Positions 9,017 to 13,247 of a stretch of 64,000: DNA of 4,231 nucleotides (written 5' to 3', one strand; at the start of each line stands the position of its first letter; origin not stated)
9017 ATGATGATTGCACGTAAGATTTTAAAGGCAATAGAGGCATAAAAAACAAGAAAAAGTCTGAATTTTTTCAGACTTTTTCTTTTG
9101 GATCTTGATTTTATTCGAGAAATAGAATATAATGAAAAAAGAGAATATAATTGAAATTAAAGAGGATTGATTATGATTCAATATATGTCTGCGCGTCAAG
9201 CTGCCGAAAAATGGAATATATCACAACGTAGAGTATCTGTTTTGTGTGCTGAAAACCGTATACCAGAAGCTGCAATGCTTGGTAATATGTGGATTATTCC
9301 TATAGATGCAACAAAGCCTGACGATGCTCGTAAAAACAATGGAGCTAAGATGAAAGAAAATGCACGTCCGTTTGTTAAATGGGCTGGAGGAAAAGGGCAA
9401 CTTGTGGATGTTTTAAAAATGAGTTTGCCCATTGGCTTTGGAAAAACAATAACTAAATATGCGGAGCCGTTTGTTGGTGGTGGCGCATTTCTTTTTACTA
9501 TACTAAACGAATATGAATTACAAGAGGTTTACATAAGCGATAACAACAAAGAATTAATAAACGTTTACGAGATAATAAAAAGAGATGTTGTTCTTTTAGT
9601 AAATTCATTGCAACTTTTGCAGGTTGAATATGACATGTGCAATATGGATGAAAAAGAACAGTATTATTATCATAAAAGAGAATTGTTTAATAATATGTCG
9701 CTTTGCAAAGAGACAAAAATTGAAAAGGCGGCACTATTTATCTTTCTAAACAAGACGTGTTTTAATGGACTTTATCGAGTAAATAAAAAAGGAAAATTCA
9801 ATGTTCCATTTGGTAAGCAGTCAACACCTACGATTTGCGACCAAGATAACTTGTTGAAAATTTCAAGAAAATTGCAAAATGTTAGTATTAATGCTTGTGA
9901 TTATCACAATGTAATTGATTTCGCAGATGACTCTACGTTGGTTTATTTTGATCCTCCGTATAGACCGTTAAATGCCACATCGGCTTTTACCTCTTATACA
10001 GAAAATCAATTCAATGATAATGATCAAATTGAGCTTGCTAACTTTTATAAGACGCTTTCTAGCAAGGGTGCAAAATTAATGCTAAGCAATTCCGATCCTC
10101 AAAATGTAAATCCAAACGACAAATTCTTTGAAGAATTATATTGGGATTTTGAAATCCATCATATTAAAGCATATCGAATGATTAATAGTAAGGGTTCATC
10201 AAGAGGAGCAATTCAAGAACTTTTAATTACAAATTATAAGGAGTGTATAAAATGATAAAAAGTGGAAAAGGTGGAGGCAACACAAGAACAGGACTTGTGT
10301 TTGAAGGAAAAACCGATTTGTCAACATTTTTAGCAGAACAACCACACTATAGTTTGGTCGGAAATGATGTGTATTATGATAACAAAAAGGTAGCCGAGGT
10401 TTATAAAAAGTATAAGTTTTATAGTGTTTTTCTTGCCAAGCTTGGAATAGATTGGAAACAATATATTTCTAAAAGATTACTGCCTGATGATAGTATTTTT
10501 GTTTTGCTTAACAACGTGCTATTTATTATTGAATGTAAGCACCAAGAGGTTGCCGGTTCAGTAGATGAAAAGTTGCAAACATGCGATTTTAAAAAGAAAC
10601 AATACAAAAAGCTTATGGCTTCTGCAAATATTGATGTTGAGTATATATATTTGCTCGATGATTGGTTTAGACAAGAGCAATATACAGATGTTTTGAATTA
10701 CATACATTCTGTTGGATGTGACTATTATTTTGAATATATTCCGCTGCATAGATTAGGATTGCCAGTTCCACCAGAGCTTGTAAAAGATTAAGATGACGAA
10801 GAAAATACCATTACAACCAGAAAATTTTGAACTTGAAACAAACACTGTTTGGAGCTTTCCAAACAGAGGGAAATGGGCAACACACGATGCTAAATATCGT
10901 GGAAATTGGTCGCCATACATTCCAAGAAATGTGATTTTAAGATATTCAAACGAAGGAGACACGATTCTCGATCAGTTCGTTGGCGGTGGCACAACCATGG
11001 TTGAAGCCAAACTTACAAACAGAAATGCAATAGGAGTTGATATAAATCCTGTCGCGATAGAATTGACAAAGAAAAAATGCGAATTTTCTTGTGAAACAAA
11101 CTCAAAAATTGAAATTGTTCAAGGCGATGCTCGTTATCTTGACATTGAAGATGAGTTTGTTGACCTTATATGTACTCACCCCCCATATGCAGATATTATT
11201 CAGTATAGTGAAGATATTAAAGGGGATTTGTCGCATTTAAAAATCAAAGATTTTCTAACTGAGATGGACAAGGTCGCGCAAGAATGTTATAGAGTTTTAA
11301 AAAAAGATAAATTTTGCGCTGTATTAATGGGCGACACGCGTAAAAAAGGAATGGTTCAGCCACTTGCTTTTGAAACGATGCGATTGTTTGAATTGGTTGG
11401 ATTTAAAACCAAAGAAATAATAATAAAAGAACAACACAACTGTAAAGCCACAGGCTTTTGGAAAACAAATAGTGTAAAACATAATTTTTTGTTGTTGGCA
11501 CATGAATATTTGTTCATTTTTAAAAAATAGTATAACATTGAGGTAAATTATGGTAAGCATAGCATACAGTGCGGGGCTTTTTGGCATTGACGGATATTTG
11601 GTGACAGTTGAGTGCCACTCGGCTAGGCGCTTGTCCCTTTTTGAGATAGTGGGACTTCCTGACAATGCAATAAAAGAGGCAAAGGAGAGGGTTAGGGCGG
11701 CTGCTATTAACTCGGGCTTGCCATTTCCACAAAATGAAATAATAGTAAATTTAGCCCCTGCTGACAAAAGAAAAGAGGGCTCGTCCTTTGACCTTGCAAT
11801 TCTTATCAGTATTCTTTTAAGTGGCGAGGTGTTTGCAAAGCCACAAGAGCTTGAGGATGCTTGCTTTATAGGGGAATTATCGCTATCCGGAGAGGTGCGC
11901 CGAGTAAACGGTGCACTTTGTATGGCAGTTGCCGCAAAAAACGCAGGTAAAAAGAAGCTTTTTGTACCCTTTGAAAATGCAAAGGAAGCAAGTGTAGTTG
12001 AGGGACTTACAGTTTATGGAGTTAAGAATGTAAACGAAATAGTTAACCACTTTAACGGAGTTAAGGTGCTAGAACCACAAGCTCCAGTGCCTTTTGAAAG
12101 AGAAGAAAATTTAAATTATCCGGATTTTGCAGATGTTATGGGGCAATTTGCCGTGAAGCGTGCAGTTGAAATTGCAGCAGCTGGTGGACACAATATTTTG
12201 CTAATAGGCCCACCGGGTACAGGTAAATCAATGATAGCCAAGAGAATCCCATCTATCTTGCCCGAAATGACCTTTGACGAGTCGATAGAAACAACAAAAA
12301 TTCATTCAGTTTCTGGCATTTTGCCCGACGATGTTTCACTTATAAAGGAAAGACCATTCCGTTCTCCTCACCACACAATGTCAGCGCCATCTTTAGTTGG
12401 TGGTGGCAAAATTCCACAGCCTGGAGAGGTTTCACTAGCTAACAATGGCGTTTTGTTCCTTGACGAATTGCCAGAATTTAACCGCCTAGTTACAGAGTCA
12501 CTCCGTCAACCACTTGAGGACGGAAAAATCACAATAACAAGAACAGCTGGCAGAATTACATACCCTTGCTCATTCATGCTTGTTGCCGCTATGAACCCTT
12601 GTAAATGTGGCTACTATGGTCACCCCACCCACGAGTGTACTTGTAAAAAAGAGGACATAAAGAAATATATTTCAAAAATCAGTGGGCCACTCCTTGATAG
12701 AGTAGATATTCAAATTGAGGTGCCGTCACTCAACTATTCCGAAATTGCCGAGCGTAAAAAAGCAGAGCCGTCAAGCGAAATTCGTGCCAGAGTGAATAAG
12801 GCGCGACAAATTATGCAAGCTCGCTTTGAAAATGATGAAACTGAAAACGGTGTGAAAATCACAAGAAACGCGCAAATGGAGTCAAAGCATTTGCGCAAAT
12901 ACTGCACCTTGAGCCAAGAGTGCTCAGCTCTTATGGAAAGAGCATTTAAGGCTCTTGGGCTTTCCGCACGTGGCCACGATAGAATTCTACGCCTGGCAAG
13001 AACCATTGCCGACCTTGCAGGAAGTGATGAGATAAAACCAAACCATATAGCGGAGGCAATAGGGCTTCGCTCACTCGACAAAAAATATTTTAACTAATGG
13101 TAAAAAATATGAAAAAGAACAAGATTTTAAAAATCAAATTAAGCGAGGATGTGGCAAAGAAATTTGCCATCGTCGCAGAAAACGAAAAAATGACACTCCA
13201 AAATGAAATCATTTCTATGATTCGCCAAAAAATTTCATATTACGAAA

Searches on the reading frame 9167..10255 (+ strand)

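Call 36: search_protein_families(library=pfam, proteins=[window:9167-10255:+])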
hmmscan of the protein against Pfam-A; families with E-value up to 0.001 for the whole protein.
window:9167-10255:+ (362 aa): 2 families
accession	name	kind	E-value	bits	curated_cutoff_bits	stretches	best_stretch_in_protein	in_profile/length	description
PF02086.21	MethyltransfD12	-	6.5e-61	206.7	22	1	72-339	1-253/253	D12 class N6 adenine-specific DNA methyltransferase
PF12728.13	HTH_17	-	0.00019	22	27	1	6-45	1-39/51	Helix-turn-helix domain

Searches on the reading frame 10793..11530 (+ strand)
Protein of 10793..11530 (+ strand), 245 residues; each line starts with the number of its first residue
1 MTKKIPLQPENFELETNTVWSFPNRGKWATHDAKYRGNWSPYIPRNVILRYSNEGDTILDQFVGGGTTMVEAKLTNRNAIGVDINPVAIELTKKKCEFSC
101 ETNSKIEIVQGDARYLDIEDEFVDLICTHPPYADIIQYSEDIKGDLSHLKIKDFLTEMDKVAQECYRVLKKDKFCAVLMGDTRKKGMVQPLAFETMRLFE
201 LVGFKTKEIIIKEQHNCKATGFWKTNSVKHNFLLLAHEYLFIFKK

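Call 36: search_protein_families(library=pfam, proteins=[window:10793-11530:+])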
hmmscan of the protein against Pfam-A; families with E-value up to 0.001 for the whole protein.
window:10793-11530:+ (245 aa): 8 families
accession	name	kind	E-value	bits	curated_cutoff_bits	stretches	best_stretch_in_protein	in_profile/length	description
PF01555.25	N6_N4_Mtase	-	4.2e-27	96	26.7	2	13-94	137-221/221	DNA methylase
PF08241.18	Methyltransf_11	-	1.9e-08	35.2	21.2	1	64-128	6-66/95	Methyltransferase domain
PF13649.12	Methyltransf_25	-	4e-08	34.3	27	1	58-128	1-70/97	Methyltransferase domain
PF01170.24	UPF0020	-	4.2e-08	33.6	22.3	1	53-162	27-160/197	RMKL-like, methyltransferase domain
PF13847.12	Methyltransf_31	-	8.1e-07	29.3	27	1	53-178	2-110/145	Methyltransferase domain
PF02475.24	TRM5-TYW2_MTfase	-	4.7e-06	27.1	28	1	45-130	27-113/164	TRM5/TYW2 methyltransferase domain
PF09445.16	Methyltransf_15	-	8.6e-06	25.9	22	1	57-152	3-99/165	RNA cap guanine-N2 methyltransferase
PF03602.21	Cons_hypoth95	-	0.00066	19.8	24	1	53-165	40-152/182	Conserved hypothetical protein 95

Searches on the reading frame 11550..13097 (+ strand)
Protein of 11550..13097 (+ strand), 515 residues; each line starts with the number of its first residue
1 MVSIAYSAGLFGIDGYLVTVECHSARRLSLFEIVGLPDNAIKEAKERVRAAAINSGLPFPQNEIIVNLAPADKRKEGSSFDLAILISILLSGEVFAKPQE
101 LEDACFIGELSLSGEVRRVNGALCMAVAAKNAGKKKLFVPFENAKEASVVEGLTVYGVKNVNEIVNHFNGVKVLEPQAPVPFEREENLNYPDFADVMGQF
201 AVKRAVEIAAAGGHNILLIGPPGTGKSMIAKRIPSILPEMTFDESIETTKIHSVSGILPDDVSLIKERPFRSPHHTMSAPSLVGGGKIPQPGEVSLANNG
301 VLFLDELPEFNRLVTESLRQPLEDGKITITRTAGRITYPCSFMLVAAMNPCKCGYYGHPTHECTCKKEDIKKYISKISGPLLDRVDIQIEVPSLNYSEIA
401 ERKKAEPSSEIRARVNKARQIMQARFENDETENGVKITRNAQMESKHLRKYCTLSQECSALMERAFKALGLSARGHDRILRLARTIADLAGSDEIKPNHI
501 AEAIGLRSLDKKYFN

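Call 36: search_protein_families(library=pfam, proteins=[window:11550-13097:+])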
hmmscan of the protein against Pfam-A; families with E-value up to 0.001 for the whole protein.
window:11550-13097:+ (515 aa): 10 families
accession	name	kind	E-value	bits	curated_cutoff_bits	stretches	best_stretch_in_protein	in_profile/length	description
PF01078.27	Mg_chelatase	-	3.2e-94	314.6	20.3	1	192-398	1-206/207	Magnesium chelatase, subunit ChlI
PF13541.12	ChlI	-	3.7e-40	137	27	1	20-143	1-121/121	Subunit ChlI of Mg-chelatase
PF13335.12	Mg_chelatase_C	-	6.7e-33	113.6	26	1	406-507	2-94/94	Magnesium chelatase, subunit ChlI C-terminal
PF07728.20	AAA_5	-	1.2e-09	38.7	22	1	215-352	1-125/139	AAA domain (dynein-related subfamily)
PF00493.29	MCM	-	7.9e-09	35.4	23.3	1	290-356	113-179/224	MCM P-loop domain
PF00158.32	Sigma54_activat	-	1e-06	29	20.2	1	203-349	12-142/168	Sigma-54 interaction domain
PF05496.18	RuvB_N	-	1.9e-05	24.9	27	0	294-336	80-122/159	Holliday junction DNA helicase RuvB P-loop domain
PF05362.19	Lon_C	-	4.6e-05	23.5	21.1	1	54-167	83-201/205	Lon protease (S16) C-terminal proteolytic domain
PF20030.5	bpMoxR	-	8e-05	22.2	27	1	205-243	23-61/205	MoxR domain in the MoxR-vWA-beta-propeller ternary systems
PF00004.35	AAA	-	0.0002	22.2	21.2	0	216-237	1-22/131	ATPase family associated with various cellular activities (AAA)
